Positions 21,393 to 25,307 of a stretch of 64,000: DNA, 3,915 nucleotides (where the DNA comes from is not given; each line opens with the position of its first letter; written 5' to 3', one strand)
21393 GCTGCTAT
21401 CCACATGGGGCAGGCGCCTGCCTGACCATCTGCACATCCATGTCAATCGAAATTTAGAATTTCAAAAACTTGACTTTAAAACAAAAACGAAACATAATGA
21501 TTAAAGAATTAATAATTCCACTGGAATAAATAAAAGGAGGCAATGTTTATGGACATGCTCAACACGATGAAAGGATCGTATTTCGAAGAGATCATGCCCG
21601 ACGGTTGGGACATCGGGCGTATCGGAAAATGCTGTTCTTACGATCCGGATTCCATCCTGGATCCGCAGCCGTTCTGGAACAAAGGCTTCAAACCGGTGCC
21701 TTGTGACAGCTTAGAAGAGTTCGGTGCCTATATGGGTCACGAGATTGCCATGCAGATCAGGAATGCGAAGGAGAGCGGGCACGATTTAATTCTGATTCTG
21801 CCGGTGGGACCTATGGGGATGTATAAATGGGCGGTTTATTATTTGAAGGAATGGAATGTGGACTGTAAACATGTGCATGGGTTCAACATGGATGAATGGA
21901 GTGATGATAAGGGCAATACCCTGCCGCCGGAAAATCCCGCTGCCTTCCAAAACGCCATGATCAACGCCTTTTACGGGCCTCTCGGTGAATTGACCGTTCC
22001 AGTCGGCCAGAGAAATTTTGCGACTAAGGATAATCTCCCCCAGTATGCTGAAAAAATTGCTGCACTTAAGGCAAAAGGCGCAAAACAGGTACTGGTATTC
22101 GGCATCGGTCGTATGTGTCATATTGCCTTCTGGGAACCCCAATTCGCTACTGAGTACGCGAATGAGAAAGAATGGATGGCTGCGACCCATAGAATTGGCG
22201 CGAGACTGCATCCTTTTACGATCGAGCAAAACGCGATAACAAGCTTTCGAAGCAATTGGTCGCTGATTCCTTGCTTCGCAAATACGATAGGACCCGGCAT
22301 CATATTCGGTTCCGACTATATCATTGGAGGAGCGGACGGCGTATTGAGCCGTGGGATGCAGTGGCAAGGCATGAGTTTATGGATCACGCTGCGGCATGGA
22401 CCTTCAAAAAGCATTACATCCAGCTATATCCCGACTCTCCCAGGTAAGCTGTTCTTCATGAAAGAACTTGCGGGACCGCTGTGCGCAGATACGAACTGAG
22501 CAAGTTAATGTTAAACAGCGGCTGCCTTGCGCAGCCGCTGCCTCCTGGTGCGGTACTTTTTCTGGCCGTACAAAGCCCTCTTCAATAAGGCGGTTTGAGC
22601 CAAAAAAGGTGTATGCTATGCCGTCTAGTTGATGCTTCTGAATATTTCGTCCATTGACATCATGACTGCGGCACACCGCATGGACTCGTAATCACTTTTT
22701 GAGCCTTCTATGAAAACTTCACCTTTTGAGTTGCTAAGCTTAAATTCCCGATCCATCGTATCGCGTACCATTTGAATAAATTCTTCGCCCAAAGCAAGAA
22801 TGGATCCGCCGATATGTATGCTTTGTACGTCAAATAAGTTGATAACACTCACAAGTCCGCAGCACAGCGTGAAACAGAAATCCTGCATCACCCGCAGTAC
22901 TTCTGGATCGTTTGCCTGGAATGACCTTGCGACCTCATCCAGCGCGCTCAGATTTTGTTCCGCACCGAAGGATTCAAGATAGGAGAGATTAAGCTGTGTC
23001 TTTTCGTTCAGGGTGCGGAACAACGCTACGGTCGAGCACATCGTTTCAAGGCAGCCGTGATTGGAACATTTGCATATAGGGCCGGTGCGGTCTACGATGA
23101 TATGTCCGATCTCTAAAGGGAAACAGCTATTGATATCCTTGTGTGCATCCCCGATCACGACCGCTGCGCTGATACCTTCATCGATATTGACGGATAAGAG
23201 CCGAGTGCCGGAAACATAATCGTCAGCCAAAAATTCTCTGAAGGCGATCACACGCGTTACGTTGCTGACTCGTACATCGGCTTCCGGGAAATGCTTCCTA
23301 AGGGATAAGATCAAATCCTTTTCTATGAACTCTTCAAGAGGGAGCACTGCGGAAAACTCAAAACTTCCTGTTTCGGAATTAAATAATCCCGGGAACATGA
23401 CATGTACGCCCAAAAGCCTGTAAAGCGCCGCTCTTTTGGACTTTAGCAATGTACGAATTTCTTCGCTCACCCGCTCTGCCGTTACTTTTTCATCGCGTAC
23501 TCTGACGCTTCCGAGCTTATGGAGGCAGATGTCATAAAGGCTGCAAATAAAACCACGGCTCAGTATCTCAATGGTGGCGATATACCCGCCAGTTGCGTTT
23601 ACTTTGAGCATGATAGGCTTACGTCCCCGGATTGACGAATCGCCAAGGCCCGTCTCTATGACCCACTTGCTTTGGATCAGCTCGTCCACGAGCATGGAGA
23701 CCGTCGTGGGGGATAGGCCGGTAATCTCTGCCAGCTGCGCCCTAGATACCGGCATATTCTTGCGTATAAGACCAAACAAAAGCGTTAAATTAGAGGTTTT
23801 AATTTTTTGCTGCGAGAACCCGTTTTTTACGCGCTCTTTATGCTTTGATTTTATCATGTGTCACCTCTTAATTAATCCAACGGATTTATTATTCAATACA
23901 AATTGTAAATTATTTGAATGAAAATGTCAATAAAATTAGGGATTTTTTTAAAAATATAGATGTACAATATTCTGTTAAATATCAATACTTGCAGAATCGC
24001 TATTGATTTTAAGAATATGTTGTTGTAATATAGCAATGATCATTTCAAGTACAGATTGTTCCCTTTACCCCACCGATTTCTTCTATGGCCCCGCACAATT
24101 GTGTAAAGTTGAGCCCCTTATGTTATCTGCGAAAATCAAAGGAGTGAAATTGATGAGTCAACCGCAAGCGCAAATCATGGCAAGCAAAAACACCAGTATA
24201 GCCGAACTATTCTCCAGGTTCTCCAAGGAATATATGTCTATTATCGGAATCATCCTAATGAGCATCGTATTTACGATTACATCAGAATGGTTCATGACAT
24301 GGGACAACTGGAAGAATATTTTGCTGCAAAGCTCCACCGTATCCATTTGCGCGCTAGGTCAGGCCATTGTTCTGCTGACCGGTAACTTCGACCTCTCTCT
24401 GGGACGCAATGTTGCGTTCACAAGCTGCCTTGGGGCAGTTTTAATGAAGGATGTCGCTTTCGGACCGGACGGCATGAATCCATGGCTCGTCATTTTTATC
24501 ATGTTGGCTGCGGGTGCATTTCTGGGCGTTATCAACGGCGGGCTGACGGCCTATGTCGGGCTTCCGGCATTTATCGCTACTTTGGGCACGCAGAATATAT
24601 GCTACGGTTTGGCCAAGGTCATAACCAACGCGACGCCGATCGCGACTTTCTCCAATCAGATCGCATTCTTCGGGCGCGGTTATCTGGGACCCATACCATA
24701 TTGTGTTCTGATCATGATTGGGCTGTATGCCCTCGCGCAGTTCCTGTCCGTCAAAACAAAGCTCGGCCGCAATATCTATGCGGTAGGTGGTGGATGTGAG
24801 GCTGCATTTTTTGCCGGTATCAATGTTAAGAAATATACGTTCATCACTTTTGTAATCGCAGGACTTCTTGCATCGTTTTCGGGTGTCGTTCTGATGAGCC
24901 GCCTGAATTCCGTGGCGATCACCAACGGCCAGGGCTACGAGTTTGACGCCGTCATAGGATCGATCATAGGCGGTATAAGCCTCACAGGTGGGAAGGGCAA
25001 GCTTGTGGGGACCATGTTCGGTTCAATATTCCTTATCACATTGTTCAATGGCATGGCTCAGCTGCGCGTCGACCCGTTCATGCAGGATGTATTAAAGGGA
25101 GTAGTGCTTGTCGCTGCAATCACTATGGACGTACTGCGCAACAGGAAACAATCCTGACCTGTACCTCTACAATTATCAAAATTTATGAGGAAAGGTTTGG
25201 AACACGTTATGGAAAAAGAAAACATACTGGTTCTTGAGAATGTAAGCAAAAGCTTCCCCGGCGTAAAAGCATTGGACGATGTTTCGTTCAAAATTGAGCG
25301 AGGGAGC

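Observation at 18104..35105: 17-kb ROK-associated locus for an unidentified, probably multiply N-acylated amino sugar or aminocyclitol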

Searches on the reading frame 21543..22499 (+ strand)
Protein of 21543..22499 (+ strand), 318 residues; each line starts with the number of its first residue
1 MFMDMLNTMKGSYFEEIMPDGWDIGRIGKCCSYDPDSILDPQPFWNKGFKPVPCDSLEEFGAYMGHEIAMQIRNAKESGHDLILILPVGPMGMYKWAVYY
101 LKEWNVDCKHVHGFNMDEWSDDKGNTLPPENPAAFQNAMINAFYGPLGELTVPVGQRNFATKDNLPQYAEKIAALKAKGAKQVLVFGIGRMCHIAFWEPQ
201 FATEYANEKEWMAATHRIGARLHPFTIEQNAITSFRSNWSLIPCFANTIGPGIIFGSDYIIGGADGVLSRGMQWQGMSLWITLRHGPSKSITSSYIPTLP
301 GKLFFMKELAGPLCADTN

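Call 3: search_protein_families(library=pfam, proteins=[window:21543-22499:+])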
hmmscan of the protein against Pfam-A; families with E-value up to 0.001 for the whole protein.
window:21543-22499:+ (318 aa): 0 families

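Call 5: search_protein_families(library=ncbifam, proteins=[window:21543-22499:+], max_evalue=0.01)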
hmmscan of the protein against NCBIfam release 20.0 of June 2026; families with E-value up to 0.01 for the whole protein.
window:21543-22499:+ (318 aa): 5 families
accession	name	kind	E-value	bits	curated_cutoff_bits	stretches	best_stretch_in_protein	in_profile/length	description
TIGR00502.1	nagB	equivalog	3.9e-13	49.3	236.9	1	52-206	4-154/259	glucosamine-6-phosphate deaminase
NF001685.0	PRK00443.1-5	equivalog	6.4e-09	35.5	513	1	52-255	4-194/266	glucosamine-6-phosphate deaminase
NF001684.0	PRK00443.1-4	subfamily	1.4e-08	34.6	326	1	57-202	9-147/260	glucosamine-6-phosphate deaminase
NF002557.0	PRK02122.1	subfamily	1.9e-07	29.6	384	1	57-203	37-182/653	glucosamine-6-phosphate deaminase-like protein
NF007291.0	PRK09762.1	equivalog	0.00056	19.6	271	1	81-200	32-147/236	galactosamine-6-phosphate isomerase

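Call 26: search_solved_structures(query=window:21543-22499:+, max_evalue=0.01)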
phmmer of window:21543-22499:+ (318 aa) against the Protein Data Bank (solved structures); distinct sequences matched with E-value up to 0.01: 8.
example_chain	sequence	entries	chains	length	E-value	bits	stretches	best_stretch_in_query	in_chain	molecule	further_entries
7lqn_A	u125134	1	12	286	4e-08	36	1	51-259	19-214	Glucosamine-6-phosphate deaminase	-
1cd5_A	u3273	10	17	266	5.7e-08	35.5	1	52-258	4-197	PROTEIN (GLUCOSAMINE 6-PHOSPHATE DEAMINASE) | GLUCOSAMINE 6-PHOSPHATE DEAMINASE | GLUCOSAMINE-6-PHOSPHATE DEAMINASE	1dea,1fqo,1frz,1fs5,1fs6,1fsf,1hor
1jt9_A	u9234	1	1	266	8.9e-08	34.9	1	52-257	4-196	Glucosamine-6-Phosphate deaminase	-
5hj5_A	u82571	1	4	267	9.8e-07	31.5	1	52-205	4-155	Glucosamine-6-phosphate deaminase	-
4r7t_A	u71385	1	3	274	1.1e-06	31.4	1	52-205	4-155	Glucosamine-6-phosphate deaminase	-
7lqm_A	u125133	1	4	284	2.3e-06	30.2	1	51-203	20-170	Glucosamine-6-phosphate deaminase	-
1ne7_A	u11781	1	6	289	2.5e-06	30.1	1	84-202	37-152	Glucosamine-6-phosphate isomerase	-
3hn6_A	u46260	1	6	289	5.9e-06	28.9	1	57-202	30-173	Glucosamine-6-phosphate deaminase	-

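Call 39: search_solved_structures(query=window:21543-22499:+, max_evalue=0.0001, show_alignments=2)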
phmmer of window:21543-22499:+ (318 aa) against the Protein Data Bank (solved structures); distinct sequences matched with E-value up to 0.0001: 8.
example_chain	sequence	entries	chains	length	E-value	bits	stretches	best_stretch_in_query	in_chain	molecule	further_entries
7lqn_A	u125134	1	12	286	4e-08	36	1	51-259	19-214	Glucosamine-6-phosphate deaminase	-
1cd5_A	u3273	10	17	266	5.7e-08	35.5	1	52-258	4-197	PROTEIN (GLUCOSAMINE 6-PHOSPHATE DEAMINASE) | GLUCOSAMINE 6-PHOSPHATE DEAMINASE | GLUCOSAMINE-6-PHOSPHATE DEAMINASE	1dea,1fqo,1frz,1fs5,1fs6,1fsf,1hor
1jt9_A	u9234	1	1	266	8.9e-08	34.9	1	52-257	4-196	Glucosamine-6-Phosphate deaminase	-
5hj5_A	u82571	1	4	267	9.8e-07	31.5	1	52-205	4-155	Glucosamine-6-phosphate deaminase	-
4r7t_A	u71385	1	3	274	1.1e-06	31.4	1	52-205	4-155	Glucosamine-6-phosphate deaminase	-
7lqm_A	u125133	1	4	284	2.3e-06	30.2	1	51-203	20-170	Glucosamine-6-phosphate deaminase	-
1ne7_A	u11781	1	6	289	2.5e-06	30.1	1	84-202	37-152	Glucosamine-6-phosphate isomerase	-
3hn6_A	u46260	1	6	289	5.9e-06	28.9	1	57-202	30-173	Glucosamine-6-phosphate deaminase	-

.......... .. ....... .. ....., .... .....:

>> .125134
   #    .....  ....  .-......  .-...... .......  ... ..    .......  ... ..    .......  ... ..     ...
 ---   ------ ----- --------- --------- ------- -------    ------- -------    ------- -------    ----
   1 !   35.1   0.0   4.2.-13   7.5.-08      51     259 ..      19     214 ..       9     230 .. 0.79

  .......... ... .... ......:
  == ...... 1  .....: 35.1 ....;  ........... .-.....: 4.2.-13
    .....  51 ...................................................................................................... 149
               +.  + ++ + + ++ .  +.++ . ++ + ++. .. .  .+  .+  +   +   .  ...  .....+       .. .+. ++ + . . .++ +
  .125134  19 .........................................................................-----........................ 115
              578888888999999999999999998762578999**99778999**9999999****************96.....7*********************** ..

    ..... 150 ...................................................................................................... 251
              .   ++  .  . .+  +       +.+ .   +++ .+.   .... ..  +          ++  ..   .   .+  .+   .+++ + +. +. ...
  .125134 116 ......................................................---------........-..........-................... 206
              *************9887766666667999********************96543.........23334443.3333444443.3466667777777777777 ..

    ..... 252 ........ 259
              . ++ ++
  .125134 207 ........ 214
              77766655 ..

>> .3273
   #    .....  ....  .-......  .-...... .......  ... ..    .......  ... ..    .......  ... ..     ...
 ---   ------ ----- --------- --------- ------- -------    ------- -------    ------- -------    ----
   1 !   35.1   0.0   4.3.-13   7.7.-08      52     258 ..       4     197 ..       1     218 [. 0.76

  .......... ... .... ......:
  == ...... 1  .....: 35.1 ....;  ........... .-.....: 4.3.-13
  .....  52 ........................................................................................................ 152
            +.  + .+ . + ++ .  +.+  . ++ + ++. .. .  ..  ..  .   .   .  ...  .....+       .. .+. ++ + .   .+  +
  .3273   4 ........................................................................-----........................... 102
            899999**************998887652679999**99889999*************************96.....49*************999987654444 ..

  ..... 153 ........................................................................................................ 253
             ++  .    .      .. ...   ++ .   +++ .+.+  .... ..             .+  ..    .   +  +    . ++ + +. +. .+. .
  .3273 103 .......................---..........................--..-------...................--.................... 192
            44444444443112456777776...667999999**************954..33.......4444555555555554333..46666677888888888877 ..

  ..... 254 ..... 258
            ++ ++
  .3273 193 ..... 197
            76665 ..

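Call 100: predict_structure(alignment_id=A4)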
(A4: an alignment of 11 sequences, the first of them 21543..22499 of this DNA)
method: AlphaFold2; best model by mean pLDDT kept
length: 318 residues; sequences in the alignment: 11
mean_pLDDT: 82.8   pTM: 0.86
mean pLDDT of the five models: 82.8, 72.6, 64.8, 64.5, 60.4
residues with pLDDT >= 90: 147; 70-90: 99; 50-70: 57; < 50: 15
segments of 3 or more residues with pLDDT < 50: 1-3, 267-272, 314-318
pLDDT, mean of each block of 10 residues (from residue 1): 54 60 68 76 92 89 96 98 87 91 98 94 91 85 94 96 96 98 84 71 86 93 75 57 86 95 68 66 80 87 86 45
secondary structure, 60 per line:
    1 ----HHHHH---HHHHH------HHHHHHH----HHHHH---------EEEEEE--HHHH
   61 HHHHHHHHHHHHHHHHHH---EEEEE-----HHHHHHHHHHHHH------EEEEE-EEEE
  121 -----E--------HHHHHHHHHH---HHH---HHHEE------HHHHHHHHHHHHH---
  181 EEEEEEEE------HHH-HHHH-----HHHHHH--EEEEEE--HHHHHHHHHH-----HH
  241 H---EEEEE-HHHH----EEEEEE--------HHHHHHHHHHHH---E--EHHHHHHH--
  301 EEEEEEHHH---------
elements in order: H5-9 H13-17 H24-30 H35-39 E49-54 H57-78 E82-86 H92-104 E111-115 E117-120 H135-144 H165-177 E181-188 H199-202 H208-213 E216-221 H224-233 E245-249 H251-254 E259-264 H273-284 H292-298 E301-306

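Call 102: fold_search(model_id=the predicted structure, library=pdb)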
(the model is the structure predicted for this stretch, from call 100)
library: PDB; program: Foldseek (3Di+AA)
matches with E <= 10: 1292; with E <= 0.001: 53
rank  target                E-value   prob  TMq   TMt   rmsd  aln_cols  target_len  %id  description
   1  3hn6_B                5.4e-17  1.00  0.64  0.74   3.7       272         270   22  Crystal structure of glucosamine-6-phosphate deaminase from Borrelia burgdorferi (released 2009-06-09)
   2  5hj5_B                8.3e-17  1.00  0.63  0.74   4.2       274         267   21  Crystal structure of tertiary complex of glucosamine-6-phosphate deaminase from Vibrio cholerae with BETA-D-GLUCOSE-6- (released 2016-02-03)
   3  1dea_A                8.9e-17  1.00  0.64  0.75   4.1       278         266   23  STRUCTURE AND CATALYTIC MECHANISM OF GLUCOSAMINE 6-PHOSPHATE DEAMINASE FROM ESCHERICHIA COLI AT 2.1 ANGSTROMS RESOLUTI (released 1996-01-29)
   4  7lqm_A                8.9e-17  1.00  0.60  0.73   4.6       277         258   21  Glucosamie-6-phosphate Deaminase from Pasturella multocida (released 2022-01-19)
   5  4r7t_B                9.4e-17  1.00  0.62  0.73   3.8       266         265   21  Crystal structure of glucosamine-6-phosphate deaminase from Vibrio cholerae (released 2014-10-01)
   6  7lqn_A                1.4e-16  1.00  0.63  0.76   3.5       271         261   22  Glucosamine-6-phosphate Deaminase from H. influenzae (released 2022-01-19)
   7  4r7t_C                1.9e-16  1.00  0.62  0.74   4.0       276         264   21  Crystal structure of glucosamine-6-phosphate deaminase from Vibrio cholerae (released 2014-10-01)
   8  7lqm_D                2.4e-16  1.00  0.64  0.75   3.7       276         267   21  Glucosamie-6-phosphate Deaminase from Pasturella multocida (released 2022-01-19)
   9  7lqm_B                2.6e-16  1.00  0.61  0.72   4.1       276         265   21  Glucosamie-6-phosphate Deaminase from Pasturella multocida (released 2022-01-19)
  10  4r7t_A                3.3e-16  1.00  0.62  0.74   4.1       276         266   22  Crystal structure of glucosamine-6-phosphate deaminase from Vibrio cholerae (released 2014-10-01)
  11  3hn6_A                1.2e-15  1.00  0.63  0.73   3.6       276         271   22  Crystal structure of glucosamine-6-phosphate deaminase from Borrelia burgdorferi (released 2009-06-09)
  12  1ne7_B                1.7e-15  1.00  0.61  0.70   4.0       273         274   22  HUMAN GLUCOSAMINE-6-PHOSPHATE DEAMINASE ISOMERASE AT 1.75 A RESOLUTION COMPLEXED WITH N-ACETYL-GLUCOSAMINE-6-PHOSPHATE (released 2003-09-23)
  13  7lqm_C                4.9e-15  1.00  0.61  0.74   3.8       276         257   21  Glucosamie-6-phosphate Deaminase from Pasturella multocida (released 2022-01-19)
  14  3hn6_E                1.3e-14  1.00  0.62  0.73   3.9       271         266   21  Crystal structure of glucosamine-6-phosphate deaminase from Borrelia burgdorferi (released 2009-06-09)
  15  3hn6_F                1.3e-14  1.00  0.61  0.72   4.1       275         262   21  Crystal structure of glucosamine-6-phosphate deaminase from Borrelia burgdorferi (released 2009-06-09)
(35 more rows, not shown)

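Call 103: find_homologous_proteins(query=window:21543-22499:+)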
Query window:21543-22499:+ (318 aa): 6957 proteins with E <= 0.001 among 8000 candidates; the best 120 are listed.
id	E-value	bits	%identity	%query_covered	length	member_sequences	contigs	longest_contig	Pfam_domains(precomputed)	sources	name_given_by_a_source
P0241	5.3e-224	761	100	99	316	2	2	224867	-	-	-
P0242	7.0e-195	665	86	99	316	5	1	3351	-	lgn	-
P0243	2.0e-183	627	80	99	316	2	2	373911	-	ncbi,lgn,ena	-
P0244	3.4e-181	620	80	99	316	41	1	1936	-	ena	-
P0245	1.4e-179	615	78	99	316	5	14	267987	-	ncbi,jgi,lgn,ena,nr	ncbi:MAG: 6-phosphogluconolactonase [Caldicoprobacterales bacterium]|jgi:glucosamine-6-phosphate dea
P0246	8.0e-178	609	78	99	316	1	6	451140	-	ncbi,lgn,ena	-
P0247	1.3e-176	605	78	99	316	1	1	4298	-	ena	-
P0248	6.3e-176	603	78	99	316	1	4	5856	-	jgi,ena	jgi:glucosamine-6-phosphate deaminase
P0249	7.4e-176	602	78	99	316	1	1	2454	-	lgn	-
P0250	2.5e-175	601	78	99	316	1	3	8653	-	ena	-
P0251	3.6e-175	600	78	99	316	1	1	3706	-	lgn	-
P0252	3.7e-175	600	77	99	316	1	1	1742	-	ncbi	-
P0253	5.2e-175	600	78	99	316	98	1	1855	-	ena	-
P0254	9.9e-175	599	76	99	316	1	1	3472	-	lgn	-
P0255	1.7e-174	598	77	99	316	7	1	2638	-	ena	-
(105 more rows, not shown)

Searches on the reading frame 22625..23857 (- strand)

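Call 3: search_protein_families(library=pfam, proteins=[window:22625-23857:-])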
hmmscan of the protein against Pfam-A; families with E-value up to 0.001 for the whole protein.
window:22625-23857:- (410 aa): 3 families
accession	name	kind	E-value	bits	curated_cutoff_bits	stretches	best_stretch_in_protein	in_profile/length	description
PF00480.26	ROK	-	3.5e-26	92.8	22.9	1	107-399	15-290/294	ROK family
PF12802.13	MarR_2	-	1.3e-05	25.6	27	1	22-67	6-51/61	MarR family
PF13412.12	HTH_24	-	0.00057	19.8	21.9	0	30-66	11-47/48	Winged helix-turn-helix DNA-binding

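Call 5: search_protein_families(library=ncbifam, proteins=[window:22625-23857:-], max_evalue=0.01)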
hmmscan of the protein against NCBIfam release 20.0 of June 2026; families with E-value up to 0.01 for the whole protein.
window:22625-23857:- (410 aa): 10 families
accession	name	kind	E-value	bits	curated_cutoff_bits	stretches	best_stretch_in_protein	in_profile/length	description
NF047937.1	TransRegNagC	equivalog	1.9e-33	116.2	650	1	19-383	8-366/399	DNA-binding transcriptional regulator NagC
NF049930.1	TransRegMlc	equivalog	1.3e-31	110.3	530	1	17-357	11-347/405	sugar metabolism global transcriptional regulator Mlc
NF007251.0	PRK09698.1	equivalog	2.5e-12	46.7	253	1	119-399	34-295/304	allose kinase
TIGR00744.1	ROK_glcA_fam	subfamily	2.1e-11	43.7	260.35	1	134-370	48-278/318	ROK family glucokinase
NF003461.0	PRK05082.1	subfamily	1e-10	41.5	283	1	195-371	100-260/291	N-acetylmannosamine kinase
NF042998.1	bglucokin_BglK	equivalog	2.1e-09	37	550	1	121-367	27-257/291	beta-glucoside kinase BglK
NF047821.1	NactlManKinNanK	equivalog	6e-08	32.6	450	1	205-371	110-260/288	N-acetylmannosamine kinase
NF009835.0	PRK13310.1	equivalog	5.9e-06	25.8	380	1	108-399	17-299/303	N-acetylglucosamine kinase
NF007108.0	PRK09557.1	equivalog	2.1e-05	24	443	1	130-357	40-259/303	fructokinase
NF045551.1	GK_Pyrobac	equivalog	0.00071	19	500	1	232-370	126-250/294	ATP-dependent glucokinase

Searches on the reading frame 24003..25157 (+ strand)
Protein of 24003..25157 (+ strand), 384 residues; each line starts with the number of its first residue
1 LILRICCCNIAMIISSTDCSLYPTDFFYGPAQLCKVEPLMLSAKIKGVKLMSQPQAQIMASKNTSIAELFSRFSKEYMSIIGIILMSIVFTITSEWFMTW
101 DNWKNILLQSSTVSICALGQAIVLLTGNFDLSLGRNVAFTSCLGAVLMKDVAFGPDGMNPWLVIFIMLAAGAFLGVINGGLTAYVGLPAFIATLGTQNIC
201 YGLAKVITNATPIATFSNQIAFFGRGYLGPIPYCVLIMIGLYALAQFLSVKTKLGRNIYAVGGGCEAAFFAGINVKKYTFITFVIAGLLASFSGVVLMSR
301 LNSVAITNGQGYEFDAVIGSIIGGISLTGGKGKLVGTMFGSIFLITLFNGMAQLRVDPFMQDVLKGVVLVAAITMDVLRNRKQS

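Call 3: search_protein_families(library=pfam, proteins=[window:24003-25157:+])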
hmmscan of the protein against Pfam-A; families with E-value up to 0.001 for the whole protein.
window:24003-25157:+ (384 aa): 1 family
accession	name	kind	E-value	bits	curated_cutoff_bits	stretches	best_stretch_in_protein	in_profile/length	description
PF02653.21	BPD_transp_2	-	2.8e-34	118.9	26.8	1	105-372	4-268/269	Branched-chain amino acid transport system / permease component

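Call 5: search_protein_families(library=ncbifam, proteins=[window:24003-25157:+], max_evalue=0.01)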
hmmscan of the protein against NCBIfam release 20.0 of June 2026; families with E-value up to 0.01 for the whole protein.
window:24003-25157:+ (384 aa): 10 families
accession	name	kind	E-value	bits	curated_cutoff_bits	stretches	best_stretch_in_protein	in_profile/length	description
NF040906.3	GguB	equivalog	2.7e-58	198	450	2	231-382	224-375/375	multiple monosaccharide ABC transporter permease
NF007252.0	PRK09699.1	equivalog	1.3e-56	192.3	396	1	66-378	15-323/326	D-allose ABC transporter permease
NF007067.0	PRK09512.1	equivalog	2.3e-56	191.3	398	1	72-377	15-318/321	ribose ABC transporter permease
NF007014.0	PRK09478.1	equivalog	2.7e-54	184.8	386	1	71-382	10-334/336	galactose/methyl galactoside ABC transporter permease MglC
NF008441.0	PRK11285.1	equivalog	6.3e-50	170.2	378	1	60-383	13-330/333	L-arabinose ABC transporter permease AraH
NF011961.0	PRK15432.1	equivalog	7.6e-33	114.2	388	1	75-376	9-304/344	autoinducer 2 ABC transporter permease LsrC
NF008630.0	PRK11618.1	equivalog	1.9e-32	112.8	363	1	81-343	11-275/331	galactofuranose ABC transporter, permease protein YjfF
NF041862.1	YtfT_transport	equivalog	1.3e-25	90.2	535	1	105-374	58-322/339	galactofuranose ABC transporter, ATP-binding protein YtfT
NF011612.1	PRK15038.1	equivalog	1e-18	67.6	500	1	105-373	30-302/322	autoinducer 2 ABC transporter permease LsrD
NF047929.1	ABC_B6_perm_2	equivalog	0.0038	16.4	400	0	92-297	35-249/337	putative B6 ABC transporter permease subunit 2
